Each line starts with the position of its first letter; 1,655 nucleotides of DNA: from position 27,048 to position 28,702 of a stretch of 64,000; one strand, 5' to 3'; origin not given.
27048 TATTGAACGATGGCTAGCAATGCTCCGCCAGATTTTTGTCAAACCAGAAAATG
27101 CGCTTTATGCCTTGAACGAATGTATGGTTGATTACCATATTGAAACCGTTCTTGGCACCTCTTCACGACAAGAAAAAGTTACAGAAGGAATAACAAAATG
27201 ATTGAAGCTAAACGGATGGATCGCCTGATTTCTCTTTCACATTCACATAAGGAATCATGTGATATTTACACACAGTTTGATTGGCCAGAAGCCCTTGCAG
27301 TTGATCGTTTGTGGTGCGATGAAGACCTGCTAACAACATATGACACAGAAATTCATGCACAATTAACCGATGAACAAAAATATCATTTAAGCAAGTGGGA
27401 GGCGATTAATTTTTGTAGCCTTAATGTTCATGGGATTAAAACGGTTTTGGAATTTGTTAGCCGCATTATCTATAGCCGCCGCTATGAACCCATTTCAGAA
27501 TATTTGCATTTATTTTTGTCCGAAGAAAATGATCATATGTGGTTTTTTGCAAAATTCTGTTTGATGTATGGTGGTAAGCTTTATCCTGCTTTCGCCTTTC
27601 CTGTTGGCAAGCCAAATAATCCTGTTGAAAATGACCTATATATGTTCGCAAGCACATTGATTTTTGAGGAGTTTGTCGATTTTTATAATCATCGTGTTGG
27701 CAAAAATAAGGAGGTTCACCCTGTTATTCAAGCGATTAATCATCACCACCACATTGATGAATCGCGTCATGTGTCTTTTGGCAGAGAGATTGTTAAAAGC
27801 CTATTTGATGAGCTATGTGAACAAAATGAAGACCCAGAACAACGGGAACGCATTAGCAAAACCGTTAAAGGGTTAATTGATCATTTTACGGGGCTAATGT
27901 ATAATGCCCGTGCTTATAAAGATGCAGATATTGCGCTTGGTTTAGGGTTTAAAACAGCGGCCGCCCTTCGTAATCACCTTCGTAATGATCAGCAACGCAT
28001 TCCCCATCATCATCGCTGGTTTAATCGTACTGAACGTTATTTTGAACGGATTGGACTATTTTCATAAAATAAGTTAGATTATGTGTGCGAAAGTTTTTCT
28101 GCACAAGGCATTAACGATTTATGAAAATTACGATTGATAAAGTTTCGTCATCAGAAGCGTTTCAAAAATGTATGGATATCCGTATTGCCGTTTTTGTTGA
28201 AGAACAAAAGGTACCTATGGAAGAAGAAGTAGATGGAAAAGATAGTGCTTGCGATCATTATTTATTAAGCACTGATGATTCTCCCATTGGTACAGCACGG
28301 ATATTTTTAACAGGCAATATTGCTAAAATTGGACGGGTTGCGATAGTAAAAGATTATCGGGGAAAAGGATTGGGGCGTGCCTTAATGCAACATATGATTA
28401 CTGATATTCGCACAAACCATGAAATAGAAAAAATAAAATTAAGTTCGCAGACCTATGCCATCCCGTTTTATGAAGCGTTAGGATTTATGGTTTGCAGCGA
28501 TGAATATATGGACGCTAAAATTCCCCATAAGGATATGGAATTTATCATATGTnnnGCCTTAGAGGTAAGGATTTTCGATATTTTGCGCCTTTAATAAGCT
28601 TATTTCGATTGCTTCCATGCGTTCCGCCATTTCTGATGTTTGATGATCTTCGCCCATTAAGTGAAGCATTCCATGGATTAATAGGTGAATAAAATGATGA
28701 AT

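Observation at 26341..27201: aa:CP ligase reading frame is broken by exactly one in-frame TAA between SerRS motif 2 and motif 3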

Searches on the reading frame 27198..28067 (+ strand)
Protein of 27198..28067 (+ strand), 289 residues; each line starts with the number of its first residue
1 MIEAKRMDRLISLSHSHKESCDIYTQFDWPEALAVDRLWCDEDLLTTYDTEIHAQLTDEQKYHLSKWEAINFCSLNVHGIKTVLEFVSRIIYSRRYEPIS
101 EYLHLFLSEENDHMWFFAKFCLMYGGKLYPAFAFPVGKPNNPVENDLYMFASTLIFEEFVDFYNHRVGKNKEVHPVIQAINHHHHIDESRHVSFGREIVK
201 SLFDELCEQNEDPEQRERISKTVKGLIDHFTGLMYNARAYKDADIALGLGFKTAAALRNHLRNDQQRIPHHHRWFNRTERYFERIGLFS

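Call 7: search_protein_families(library=pfam, proteins=[window:27198-28064:+], max_evalue=0.01)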
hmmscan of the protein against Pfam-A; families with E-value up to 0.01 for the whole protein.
window:27198-28064:+ (289 aa): 1 family
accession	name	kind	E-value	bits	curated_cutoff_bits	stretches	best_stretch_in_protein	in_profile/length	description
PF11583.14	AurF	-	6.1e-28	98.2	29.6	1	13-286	12-282/282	P-aminobenzoate N-oxygenase AurF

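Call 8: search_protein_families(library=ncbifam, proteins=[window:27198-28064:+], max_evalue=0.01)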
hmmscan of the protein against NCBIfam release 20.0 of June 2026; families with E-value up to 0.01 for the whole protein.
window:27198-28064:+ (289 aa): 1 family
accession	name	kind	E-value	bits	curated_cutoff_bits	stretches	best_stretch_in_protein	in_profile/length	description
NF033425.2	PSM_alpha_1_2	equivalog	0.0028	17.3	30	0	221-232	9-20/21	alpha-1/alpha-2 family phenol-soluble modulin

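Call 51: find_encoding_contigs(protein=window:27198-28067:+, flank=3000, max_places=5)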
Protein window:27198-28067:+ (289 aa): no gene with exactly this product is on record in the collection.

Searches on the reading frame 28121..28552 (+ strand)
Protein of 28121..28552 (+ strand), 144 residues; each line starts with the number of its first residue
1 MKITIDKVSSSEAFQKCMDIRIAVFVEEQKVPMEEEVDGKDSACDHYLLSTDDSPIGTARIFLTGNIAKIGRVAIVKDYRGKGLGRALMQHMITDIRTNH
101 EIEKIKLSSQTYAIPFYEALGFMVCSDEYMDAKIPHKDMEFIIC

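Call 7: search_protein_families(library=pfam, proteins=[window:28121-28552:+], max_evalue=0.01)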
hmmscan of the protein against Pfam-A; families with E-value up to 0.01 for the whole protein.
window:28121-28552:+ (144 aa): 7 families
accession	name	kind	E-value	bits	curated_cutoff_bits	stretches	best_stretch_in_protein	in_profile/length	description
PF13673.13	Acetyltransf_10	-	2.6e-19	69.9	23.6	1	23-141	11-126/128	Acetyltransferase (GNAT) domain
PF00583.31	Acetyltransf_1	-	8.6e-16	58.7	20.7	1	22-122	9-116/116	Acetyltransferase (GNAT) family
PF13508.13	Acetyltransf_7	-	1.1e-14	55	27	1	46-123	5-83/84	Acetyltransferase (GNAT) domain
PF08445.16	FR47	-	1.4e-06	28.6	22.1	1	64-127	18-82/86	FR47-like protein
PF13527.13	Acetyltransf_9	-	7e-06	26.5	25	1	11-123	7-125/127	Acetyltransferase (GNAT) domain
PF13444.12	Acetyltransf_5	-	1.3e-05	26.3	22.4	1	21-64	2-52/102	Acetyltransferase (GNAT) domain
PF14542.12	Acetyltransf_CG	-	0.0023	18.5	30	1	55-100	11-57/80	GCN5-related N-acetyl-transferase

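Call 8: search_protein_families(library=ncbifam, proteins=[window:28121-28552:+], max_evalue=0.01)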
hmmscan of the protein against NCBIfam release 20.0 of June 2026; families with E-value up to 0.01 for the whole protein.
window:28121-28552:+ (144 aa): 19 families
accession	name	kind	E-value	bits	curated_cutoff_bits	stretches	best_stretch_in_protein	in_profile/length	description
NF007644.0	PRK10314.1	equivalog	8.3e-15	54.9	171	1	16-139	19-146/153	GNAT family N-acetyltransferase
TIGR01575.1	rimI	equivalog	3.9e-10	40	86.4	1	14-123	2-113/132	ribosomal protein S18-alanine N-acetyltransferase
NF005840.0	PRK07757.1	equivalog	6.9e-09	35.8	154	1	45-134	43-130/153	N-acetyltransferase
TIGR04045.1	MSMEG_0567_GNAT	equivalog_domain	3.3e-07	30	68.45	1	5-140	4-144/153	MSMEG_0567/Sll0786 family nitrogen starvation N-acetyltransferase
NF040501.1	resist_ArsN2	equivalog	5.5e-06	26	125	1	44-134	23-113/133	arsenic resistance N-acetyltransferase ArsN2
NF000360.1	sat4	exception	4.9e-05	23.5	380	1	35-130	65-161/180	streptothricin N-acetyltransferase Sat4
NF005921.0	PRK07922.1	equivalog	0.00014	21.5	180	1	63-134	67-135/170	amino-acid N-acetyltransferase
TIGR03694.1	exosort_acyl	subfamily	0.00022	20.7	111.95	0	10-63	15-76/241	PEP-CTERM/exosortase system-associated acyltransferase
NF007025.1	PRK09491.1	equivalog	0.00023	21.1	173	1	68-123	63-120/145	ribosomal protein S18-alanine N-acetyltransferase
NF007807.0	PRK10514.1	equivalog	0.00071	19.5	134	1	51-131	58-131/147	acetyltransferase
NF002959.0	PRK03624.1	equivalog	0.00071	19.3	124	1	72-124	77-131/147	GNAT family acetyltransferase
NF008212.0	PRK10975.1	equivalog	0.00088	19.2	219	1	65-126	161-224/232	dTDP-4-amino-4,6-dideoxy-D-galactose acyltransferase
NF008964.0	PRK12308.1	equivalog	0.0013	17.1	657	1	57-134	516-591/624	argininosuccinate lyase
NF053587.1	SpmdActasePaiA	equivalog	0.0014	18.5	250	1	68-125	91-150/172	spermidine/spermine N(1)-acetyltransferase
NF007853.0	PRK10562.1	equivalog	0.0019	18.5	125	1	70-131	71-129/146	N-acetyltransferase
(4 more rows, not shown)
